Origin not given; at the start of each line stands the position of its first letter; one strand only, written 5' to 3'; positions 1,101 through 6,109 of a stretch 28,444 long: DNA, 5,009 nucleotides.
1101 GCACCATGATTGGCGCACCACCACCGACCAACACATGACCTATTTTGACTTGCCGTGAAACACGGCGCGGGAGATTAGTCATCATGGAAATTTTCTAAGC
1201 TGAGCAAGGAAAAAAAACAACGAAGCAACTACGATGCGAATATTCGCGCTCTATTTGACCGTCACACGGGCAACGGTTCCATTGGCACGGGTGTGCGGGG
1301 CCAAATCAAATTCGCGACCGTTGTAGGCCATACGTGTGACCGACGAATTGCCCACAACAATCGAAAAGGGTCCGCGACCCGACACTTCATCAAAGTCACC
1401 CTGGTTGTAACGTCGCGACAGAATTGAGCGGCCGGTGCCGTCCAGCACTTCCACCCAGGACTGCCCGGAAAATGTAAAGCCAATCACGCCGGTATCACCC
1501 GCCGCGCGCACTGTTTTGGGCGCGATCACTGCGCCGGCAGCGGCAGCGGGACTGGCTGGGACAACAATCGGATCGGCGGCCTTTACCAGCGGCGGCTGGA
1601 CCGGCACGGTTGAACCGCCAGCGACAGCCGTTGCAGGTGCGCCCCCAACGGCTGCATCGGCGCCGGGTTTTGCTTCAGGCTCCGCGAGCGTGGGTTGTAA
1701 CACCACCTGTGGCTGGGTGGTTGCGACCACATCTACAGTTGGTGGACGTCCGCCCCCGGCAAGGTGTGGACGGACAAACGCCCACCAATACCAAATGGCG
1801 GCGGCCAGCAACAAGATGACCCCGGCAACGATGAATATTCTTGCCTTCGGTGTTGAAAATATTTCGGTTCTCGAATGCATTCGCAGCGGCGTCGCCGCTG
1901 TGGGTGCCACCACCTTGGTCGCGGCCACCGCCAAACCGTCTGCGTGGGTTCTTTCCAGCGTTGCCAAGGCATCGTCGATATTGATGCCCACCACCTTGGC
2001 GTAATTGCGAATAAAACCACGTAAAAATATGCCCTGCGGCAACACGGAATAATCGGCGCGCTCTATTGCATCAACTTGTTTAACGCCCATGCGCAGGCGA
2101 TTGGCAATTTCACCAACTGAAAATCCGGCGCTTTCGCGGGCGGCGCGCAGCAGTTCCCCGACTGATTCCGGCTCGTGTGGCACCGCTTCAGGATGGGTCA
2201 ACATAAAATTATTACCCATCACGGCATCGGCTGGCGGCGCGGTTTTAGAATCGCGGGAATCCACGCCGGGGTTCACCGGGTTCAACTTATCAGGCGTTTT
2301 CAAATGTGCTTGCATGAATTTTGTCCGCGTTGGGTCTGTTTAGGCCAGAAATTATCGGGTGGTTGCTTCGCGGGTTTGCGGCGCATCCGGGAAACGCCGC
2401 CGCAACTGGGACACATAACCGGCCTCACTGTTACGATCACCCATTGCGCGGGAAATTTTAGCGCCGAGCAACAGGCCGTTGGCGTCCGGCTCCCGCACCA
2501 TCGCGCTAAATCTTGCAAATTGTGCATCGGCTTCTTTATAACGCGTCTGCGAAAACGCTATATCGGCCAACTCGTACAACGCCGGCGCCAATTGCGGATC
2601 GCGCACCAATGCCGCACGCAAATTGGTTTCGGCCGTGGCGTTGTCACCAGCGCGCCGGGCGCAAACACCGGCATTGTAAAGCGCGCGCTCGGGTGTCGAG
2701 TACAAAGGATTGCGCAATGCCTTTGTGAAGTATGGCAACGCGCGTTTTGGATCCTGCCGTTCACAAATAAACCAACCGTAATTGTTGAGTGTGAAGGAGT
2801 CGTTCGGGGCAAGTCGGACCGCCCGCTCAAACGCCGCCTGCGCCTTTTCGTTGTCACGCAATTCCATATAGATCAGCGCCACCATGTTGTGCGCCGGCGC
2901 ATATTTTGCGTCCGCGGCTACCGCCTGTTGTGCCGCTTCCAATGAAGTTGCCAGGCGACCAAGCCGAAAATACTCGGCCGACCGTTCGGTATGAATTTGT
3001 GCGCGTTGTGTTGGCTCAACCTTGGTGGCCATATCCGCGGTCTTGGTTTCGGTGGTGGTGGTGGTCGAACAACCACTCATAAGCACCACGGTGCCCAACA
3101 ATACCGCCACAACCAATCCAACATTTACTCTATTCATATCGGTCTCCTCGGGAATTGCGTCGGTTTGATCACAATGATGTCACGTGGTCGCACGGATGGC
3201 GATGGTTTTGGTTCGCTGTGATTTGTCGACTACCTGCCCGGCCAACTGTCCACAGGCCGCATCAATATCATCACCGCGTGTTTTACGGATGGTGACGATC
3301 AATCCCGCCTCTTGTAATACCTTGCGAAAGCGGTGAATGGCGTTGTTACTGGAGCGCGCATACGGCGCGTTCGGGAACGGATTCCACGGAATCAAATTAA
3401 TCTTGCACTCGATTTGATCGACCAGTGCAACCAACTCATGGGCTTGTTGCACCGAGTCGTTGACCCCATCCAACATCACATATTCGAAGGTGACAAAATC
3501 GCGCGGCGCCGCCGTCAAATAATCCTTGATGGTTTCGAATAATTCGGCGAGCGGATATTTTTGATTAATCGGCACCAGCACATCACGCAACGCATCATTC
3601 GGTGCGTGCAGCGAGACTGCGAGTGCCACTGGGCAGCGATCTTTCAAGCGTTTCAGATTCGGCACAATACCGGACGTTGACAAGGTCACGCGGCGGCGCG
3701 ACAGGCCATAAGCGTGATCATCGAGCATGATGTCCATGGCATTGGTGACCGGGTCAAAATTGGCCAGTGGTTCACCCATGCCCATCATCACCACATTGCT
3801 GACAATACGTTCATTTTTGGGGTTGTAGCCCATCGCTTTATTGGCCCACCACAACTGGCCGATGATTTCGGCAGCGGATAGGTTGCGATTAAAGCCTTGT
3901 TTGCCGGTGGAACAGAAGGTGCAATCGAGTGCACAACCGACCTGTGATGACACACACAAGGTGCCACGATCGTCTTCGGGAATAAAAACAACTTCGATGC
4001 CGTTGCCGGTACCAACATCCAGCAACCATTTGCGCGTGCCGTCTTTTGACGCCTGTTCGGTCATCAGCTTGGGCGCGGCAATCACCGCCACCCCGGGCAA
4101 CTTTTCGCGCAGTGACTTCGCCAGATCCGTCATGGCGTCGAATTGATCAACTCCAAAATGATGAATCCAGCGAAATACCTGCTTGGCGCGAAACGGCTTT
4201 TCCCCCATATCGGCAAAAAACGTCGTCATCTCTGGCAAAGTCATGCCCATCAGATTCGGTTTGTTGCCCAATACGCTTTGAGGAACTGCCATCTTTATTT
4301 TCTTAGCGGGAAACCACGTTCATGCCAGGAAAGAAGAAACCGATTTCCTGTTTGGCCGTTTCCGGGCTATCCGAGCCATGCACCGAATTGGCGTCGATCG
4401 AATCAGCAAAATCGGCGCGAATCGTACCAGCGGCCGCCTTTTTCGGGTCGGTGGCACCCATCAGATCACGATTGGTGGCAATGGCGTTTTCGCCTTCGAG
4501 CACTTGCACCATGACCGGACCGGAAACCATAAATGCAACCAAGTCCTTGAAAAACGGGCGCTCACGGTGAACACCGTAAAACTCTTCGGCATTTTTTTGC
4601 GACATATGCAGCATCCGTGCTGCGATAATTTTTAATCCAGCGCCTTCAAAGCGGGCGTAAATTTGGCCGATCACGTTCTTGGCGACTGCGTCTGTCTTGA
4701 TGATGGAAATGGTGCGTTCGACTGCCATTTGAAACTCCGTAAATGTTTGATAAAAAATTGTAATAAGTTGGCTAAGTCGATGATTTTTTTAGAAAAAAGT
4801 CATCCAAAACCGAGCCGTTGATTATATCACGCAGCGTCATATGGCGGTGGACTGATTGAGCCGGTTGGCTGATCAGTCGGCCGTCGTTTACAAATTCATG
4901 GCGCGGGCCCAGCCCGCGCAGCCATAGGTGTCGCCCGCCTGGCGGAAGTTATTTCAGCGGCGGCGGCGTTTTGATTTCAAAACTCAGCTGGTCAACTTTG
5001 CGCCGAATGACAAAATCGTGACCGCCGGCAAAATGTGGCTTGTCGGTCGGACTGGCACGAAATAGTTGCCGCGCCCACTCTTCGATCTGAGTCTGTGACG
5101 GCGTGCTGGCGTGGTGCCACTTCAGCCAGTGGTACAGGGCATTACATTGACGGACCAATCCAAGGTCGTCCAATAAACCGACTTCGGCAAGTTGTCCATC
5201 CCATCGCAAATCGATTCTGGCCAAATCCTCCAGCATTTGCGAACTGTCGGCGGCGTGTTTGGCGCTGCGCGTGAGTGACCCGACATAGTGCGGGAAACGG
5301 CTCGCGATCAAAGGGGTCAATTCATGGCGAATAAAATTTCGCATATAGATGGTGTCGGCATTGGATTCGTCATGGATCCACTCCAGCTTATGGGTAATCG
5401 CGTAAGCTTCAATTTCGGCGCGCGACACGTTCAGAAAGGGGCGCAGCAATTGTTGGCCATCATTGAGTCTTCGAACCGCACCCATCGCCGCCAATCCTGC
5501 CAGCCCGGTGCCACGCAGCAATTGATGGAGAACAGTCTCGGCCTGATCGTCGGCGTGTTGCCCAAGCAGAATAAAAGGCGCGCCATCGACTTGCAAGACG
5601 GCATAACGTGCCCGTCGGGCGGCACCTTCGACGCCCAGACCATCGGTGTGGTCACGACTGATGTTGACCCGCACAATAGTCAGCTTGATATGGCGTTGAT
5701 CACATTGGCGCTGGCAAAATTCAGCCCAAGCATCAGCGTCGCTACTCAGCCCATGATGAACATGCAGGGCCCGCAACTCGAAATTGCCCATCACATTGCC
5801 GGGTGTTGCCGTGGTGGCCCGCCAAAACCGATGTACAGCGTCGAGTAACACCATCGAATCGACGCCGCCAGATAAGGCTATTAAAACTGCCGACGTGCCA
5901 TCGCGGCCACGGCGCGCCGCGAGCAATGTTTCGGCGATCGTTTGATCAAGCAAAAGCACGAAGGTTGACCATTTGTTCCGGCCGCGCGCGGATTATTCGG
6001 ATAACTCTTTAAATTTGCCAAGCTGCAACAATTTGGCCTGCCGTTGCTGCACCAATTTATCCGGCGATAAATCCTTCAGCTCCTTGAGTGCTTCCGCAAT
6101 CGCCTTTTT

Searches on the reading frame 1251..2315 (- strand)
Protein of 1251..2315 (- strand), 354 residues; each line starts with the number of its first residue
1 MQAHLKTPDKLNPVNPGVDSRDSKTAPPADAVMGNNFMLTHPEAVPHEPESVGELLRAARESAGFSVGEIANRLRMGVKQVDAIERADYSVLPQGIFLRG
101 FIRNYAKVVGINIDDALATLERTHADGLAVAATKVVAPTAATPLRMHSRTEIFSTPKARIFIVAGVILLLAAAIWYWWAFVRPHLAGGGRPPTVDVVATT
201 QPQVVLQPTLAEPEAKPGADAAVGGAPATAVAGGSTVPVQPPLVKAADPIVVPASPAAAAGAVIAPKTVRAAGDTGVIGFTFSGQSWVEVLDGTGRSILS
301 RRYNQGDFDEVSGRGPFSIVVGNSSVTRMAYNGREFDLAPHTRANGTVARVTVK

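Call 9: search_protein_families(library=ncbifam, proteins=[window:1251-2315:-])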
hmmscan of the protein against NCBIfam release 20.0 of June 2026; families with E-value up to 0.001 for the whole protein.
window:1251-2315:- (354 aa): 2 families
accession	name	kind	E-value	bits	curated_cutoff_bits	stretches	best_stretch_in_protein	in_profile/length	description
NF008109.0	PRK10856.1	equivalog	3.3e-24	86.2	208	2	48-124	11-87/334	cytoskeleton protein RodZ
NF041534.1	rodZ_Strepcoccus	equivalog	2.5e-10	40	375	1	51-157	5-108/275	cytoskeleton protein RodZ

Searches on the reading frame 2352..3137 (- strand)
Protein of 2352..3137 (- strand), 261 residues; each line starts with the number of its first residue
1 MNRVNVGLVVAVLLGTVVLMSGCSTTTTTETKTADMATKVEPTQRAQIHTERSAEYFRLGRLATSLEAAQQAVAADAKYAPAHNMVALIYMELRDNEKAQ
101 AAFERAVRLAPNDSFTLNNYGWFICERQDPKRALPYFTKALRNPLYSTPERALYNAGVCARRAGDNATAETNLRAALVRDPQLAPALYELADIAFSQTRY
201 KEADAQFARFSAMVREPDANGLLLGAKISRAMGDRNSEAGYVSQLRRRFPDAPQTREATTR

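Call 9: search_protein_families(library=ncbifam, proteins=[window:2352-3137:-])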
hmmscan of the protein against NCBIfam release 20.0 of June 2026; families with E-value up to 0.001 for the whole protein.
window:2352-3137:- (261 aa): 15 families
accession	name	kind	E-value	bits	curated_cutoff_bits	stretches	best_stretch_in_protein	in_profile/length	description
TIGR02521.1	type_IV_pilW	equivalog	1.6e-64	217.7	154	1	13-250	2-234/234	type IV pilus biogenesis/stability protein PilW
TIGR02917.1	PEP_TPR_lipo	equivalog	6.5e-16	57.4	312.2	2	52-142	742-831/899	XrtA/PEP-CTERM system TPR-repeat protein PrsT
NF033762.1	social_mot_Tgl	equivalog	2.7e-14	53.1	225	1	41-214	27-200/252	social motility TPR repeat lipoprotein Tgl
NF040959.1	MamA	equivalog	2.3e-07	30.5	200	1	36-141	96-200/204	magnetosome protein MamA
NF008391.2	PRK11189.1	equivalog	1.2e-06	28.3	250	1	38-121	57-140/297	lipoprotein NlpI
TIGR02795.1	tol_pal_ybgF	equivalog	2.9e-06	27.9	90.1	0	182-260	37-117/119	tol-pal system protein YbgF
NF033920.0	C39_PA2778_fam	equivalog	1.1e-05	25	150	0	39-142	149-252/255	PA2778 family cysteine peptidase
NF008520.0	PRK11447.1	equivalog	1.8e-05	22.8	858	0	67-143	258-332/1157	cellulose synthase complex outer membrane protein BcsC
NF033758.1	gliding_GltE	equivalog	2.4e-05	23.5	225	0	152-235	88-170/411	adventurous gliding motility TPR repeat lipoprotein GltE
NF002725.1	PRK02603.1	equivalog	3.1e-05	24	143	0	83-120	75-112/173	photosystem I assembly protein Ycf3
NF047507.1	TPR_BatC_Lepto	exception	3.8e-05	23.3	175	0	50-122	62-138/214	TPR repeat-containing protein BatC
TIGR04510.1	mod_pep_cyc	subfamily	0.0001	21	400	1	54-213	406-565/814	putative peptide modification system cyclase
NF052312.1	T9SS_PorW_SprE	equivalog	0.00032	19.5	250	1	45-207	178-351/716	type IX secretion system periplasmic lipoprotein PorW/SprE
NF008757.0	PRK11788.1-5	equivalog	0.00033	19.9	363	0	41-110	175-244/388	lipopolysaccharide assembly protein LapB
TIGR03302.1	OM_YfiO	subfamily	0.00037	20.1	81.4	0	9-113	3-103/239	outer membrane protein assembly factor BamD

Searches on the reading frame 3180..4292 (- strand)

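Call 9: search_protein_families(library=ncbifam, proteins=[window:3180-4292:-])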
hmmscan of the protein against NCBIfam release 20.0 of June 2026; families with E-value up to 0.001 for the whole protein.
window:3180-4292:- (370 aa): 8 families
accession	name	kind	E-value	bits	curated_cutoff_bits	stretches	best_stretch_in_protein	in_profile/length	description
NF008396.0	PRK11194.1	equivalog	5.6e-158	525.7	633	1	10-363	11-366/379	dual-specificity RNA methyltransferase RlmN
TIGR00048.1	rRNA_mod_RlmN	equivalog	1.3e-143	478.3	290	1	10-361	5-354/355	dual-specificity RNA methyltransferase RlmN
NF011031.0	PRK14461.1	equivalog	1.2e-94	317.4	601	1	11-354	7-365/372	ribosomal RNA large subunit methyltransferase N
NF011024.0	PRK14453.1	equivalog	2.2e-71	240.9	468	1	22-354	11-344/348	23S rRNA (adenine(2503)-C(8))-methyltransferase Cfr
NF000424.4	CfrAB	exception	2.9e-71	240.6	530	1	22-351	7-337/338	Cfr family 23S rRNA (adenine(2503)-C(8))-methyltransferase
TIGR04432.1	rSAM_Cfr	equivalog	3.1e-71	240.4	550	1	22-352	9-340/341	Cfr family 23S rRNA (adenine(2503)-C(8))-methyltransferase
NF011034.0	PRK14464.1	equivalog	8.5e-59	199.1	422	1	17-365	1-341/348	RNA methyltransferase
NF011040.0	PRK14470.1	equivalog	2.8e-58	198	441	1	20-353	7-334/338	ribosomal RNA large subunit methyltransferase N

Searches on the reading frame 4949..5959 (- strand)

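Call 9: search_protein_families(library=ncbifam, proteins=[window:4949-5959:-])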
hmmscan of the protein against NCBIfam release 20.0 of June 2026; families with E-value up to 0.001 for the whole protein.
window:4949-5959:- (336 aa): 4 families
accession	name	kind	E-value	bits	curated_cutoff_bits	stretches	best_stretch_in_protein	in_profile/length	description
NF007942.0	PRK10660.1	equivalog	6.2e-66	223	606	1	22-312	17-300/439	tRNA lysidine(34) synthetase TilS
TIGR02432.1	lysidine_TilS_N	equivalog_domain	1.4e-50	171.8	93.6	1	25-216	2-189/189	tRNA lysidine(34) synthetase TilS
NF007972.0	PRK10696.1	equivalog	8.2e-08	31.9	272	1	117-197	134-212/295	tRNA 2-thiocytidine(32) synthetase TtcA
NF047749.1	tRNAThiolNcsA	equivalog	0.00026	20.2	500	0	11-98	42-121/322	tRNA 2-thiolation protein NcsA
